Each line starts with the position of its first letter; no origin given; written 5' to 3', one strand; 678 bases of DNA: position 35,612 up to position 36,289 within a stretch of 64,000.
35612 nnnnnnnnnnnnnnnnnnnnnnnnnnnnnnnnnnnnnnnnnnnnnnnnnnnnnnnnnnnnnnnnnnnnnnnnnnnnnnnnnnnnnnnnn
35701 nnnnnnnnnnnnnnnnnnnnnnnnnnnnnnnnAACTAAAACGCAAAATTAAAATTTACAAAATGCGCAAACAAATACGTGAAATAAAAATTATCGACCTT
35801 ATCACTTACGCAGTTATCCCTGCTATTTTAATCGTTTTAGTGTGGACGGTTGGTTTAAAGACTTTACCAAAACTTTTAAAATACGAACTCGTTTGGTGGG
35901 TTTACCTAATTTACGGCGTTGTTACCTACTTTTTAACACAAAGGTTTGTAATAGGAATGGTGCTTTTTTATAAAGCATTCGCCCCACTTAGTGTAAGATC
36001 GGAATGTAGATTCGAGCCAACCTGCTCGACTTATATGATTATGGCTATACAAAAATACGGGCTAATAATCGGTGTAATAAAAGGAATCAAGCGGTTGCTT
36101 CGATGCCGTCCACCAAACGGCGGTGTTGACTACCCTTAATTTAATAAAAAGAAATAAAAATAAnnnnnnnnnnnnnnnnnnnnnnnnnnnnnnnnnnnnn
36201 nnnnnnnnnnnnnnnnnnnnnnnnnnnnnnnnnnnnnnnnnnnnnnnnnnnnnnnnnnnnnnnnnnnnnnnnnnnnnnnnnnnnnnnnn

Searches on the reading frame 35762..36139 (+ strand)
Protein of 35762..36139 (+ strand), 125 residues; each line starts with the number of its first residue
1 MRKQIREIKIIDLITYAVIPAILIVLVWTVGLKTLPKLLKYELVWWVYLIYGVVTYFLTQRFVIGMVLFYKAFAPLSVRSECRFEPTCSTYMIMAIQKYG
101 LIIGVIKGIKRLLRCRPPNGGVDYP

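Call 73: search_protein_families(library=pfam, proteins=[window:35762-36139:+], max_evalue=0.0001)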
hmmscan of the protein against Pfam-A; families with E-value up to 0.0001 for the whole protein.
window:35762-36139:+ (125 aa): 1 family
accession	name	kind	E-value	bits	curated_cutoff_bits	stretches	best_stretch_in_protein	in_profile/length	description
PF01809.23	YidD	-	2.4e-20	72.5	27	1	61-124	2-66/67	Putative membrane protein insertion efficiency factor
